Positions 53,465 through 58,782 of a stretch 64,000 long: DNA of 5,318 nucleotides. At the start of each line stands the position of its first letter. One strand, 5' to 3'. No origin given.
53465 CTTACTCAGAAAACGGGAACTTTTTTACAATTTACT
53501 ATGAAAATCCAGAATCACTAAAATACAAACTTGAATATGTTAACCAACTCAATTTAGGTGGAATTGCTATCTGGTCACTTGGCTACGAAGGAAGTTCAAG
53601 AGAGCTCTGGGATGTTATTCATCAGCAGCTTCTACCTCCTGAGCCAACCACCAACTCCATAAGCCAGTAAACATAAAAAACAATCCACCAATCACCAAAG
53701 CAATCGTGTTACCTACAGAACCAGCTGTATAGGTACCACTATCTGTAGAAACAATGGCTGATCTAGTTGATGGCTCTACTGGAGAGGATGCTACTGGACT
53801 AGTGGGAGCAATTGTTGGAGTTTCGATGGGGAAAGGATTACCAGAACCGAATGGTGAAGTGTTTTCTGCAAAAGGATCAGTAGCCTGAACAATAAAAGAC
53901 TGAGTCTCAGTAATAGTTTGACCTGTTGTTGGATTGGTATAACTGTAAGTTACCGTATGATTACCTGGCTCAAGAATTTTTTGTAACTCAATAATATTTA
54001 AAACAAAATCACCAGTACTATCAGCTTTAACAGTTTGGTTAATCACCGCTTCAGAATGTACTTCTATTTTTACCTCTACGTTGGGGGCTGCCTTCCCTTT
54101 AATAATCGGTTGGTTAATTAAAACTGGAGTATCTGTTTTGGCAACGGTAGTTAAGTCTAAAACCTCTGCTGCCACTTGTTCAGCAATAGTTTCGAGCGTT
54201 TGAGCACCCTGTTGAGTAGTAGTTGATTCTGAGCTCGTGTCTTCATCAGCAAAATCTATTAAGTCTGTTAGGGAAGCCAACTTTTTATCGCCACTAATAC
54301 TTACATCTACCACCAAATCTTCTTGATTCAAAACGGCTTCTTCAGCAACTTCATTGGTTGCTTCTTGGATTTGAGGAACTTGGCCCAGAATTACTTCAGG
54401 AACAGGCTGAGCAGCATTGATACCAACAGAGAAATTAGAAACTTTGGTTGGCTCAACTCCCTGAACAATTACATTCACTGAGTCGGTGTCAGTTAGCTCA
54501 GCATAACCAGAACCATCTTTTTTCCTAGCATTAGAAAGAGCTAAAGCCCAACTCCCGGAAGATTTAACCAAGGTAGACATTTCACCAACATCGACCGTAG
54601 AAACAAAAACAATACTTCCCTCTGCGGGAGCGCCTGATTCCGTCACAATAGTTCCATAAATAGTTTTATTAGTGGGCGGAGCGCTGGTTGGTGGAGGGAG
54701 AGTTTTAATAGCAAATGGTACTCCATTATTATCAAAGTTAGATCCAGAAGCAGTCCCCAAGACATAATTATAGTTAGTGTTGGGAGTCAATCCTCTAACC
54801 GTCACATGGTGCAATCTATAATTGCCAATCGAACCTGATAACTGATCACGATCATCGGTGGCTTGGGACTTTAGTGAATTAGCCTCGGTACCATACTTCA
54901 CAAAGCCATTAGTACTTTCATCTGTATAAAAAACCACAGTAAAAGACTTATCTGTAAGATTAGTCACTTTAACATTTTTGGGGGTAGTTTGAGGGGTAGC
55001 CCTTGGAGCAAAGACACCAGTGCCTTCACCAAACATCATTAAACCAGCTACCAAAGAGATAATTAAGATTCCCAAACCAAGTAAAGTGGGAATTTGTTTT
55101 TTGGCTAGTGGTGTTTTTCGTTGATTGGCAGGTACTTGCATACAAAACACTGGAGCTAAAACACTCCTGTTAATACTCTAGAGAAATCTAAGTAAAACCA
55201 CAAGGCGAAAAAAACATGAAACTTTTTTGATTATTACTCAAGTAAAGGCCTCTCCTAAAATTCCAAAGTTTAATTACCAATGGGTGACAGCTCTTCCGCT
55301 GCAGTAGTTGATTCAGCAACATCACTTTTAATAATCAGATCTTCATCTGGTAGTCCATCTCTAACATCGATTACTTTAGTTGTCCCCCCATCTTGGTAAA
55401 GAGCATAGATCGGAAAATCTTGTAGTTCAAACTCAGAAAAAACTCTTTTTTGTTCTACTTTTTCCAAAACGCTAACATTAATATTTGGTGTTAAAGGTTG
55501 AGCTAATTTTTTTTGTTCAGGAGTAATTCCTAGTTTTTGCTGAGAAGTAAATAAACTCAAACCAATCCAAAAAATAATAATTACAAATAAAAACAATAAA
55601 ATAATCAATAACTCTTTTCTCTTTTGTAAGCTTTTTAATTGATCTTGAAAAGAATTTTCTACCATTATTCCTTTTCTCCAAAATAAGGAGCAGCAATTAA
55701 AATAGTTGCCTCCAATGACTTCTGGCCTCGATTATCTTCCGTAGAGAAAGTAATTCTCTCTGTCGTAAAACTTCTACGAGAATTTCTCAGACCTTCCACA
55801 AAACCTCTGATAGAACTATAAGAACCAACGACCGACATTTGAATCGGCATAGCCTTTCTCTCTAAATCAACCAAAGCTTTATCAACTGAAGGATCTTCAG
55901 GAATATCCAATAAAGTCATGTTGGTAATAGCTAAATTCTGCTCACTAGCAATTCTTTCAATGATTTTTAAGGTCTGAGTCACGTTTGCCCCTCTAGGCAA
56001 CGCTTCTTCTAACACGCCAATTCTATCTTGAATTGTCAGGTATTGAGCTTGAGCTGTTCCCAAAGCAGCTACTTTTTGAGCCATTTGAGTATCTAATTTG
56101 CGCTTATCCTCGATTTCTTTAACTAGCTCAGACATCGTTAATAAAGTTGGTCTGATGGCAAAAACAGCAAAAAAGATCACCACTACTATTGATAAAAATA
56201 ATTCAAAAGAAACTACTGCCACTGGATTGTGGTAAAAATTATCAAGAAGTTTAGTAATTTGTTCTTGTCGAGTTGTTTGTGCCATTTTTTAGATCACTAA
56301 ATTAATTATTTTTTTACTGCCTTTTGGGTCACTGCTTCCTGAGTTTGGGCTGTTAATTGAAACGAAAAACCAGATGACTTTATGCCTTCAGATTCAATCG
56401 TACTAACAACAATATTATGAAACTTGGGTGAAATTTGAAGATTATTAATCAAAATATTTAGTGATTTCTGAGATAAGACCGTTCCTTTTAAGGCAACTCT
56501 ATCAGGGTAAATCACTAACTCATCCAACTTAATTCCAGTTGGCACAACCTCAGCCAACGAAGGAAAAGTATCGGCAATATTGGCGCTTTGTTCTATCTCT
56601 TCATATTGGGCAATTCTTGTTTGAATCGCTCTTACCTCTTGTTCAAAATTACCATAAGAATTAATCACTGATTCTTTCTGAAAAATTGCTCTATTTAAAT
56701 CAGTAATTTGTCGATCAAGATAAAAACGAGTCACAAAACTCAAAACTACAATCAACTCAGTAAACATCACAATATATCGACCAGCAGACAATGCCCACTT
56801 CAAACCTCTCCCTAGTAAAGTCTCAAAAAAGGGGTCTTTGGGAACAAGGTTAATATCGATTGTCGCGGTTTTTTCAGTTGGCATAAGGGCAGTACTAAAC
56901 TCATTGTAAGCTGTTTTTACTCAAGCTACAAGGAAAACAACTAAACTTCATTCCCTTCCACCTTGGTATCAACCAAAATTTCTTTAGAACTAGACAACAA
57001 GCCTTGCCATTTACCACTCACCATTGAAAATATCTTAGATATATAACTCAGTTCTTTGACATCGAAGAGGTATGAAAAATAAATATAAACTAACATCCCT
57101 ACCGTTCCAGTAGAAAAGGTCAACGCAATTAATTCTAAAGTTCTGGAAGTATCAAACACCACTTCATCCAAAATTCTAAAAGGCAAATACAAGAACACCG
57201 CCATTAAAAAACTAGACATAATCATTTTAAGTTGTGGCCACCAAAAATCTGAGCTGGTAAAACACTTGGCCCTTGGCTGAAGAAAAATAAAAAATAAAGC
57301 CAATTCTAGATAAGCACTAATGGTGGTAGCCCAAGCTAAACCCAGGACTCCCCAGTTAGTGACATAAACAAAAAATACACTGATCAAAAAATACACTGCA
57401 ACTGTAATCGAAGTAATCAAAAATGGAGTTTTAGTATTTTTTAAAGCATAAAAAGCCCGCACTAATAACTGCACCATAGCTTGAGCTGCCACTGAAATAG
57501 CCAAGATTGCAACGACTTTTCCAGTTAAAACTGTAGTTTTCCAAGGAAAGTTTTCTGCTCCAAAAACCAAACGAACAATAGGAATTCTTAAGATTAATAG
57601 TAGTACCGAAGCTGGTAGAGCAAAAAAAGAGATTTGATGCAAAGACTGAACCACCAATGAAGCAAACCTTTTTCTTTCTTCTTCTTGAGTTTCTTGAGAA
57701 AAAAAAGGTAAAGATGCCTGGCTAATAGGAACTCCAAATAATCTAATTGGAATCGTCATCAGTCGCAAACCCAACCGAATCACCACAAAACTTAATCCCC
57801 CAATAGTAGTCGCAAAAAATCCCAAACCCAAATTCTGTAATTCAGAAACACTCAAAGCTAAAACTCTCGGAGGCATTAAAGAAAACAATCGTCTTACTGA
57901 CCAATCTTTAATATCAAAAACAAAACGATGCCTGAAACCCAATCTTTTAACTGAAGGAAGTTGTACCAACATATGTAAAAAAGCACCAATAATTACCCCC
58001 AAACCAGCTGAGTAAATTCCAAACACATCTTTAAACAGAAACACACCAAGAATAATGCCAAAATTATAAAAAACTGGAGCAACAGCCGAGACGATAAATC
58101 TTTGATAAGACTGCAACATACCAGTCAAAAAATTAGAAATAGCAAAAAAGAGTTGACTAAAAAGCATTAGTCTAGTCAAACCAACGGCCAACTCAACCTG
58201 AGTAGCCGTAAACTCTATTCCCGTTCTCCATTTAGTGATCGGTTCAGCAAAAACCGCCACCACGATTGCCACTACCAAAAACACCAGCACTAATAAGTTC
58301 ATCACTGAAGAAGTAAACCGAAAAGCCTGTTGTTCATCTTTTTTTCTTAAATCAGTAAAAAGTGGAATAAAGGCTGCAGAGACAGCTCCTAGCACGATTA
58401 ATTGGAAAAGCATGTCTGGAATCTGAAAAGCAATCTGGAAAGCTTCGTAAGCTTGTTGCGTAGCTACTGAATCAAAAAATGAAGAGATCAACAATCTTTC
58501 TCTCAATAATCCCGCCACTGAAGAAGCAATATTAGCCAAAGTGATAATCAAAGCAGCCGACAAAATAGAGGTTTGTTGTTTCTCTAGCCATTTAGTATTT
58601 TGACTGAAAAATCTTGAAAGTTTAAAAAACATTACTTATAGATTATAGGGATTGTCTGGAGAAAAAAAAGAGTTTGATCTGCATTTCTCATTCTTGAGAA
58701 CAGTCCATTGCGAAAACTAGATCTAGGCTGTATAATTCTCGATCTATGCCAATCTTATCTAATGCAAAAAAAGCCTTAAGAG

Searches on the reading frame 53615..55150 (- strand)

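Call 44: search_protein_families(library=pfam, proteins=[window:53615-55150:-], max_evalue=0.001)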
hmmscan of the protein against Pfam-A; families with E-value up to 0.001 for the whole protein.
window:53615-55150:- (511 aa): 2 families
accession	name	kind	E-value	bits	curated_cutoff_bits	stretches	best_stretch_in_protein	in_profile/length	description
PF16656.11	Pur_ac_phosph_N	-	1.5e-11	45.2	30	1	60-135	6-82/93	Purple acid Phosphatase, N-terminal domain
PF00041.27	fn3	-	0.00056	20.5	25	0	56-135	2-70/84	Fibronectin type III domain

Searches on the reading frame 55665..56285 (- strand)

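Call 44: search_protein_families(library=pfam, proteins=[window:55665-56285:-], max_evalue=0.001)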
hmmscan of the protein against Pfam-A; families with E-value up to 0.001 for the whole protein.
window:55665-56285:- (206 aa): 1 family
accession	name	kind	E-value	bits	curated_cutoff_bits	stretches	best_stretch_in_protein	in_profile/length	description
PF04350.18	PilO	-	7.1e-11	42.9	22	1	61-197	12-138/145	Pilus assembly protein, PilO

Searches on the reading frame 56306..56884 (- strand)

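Call 44: search_protein_families(library=pfam, proteins=[window:56306-56884:-], max_evalue=0.001)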
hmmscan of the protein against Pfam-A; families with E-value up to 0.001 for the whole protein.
window:56306-56884:- (192 aa): 1 family
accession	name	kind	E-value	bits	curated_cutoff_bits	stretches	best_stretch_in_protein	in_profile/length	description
PF05137.18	PilN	-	1e-09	38.8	22.8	1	107-180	3-77/78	Fimbrial assembly protein (PilN)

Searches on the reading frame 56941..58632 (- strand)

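Call 44: search_protein_families(library=pfam, proteins=[window:56941-58632:-], max_evalue=0.001)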
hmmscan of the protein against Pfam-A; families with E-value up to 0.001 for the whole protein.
window:56941-58632:- (563 aa): 2 families
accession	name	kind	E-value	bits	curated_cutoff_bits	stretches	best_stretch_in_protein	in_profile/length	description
PF03023.19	MurJ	-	2.7e-76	257.5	27.4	1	61-486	10-434/451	Lipid II flippase MurJ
PF01554.23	MatE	-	1.9e-05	24.8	24.9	0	64-188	30-150/161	MatE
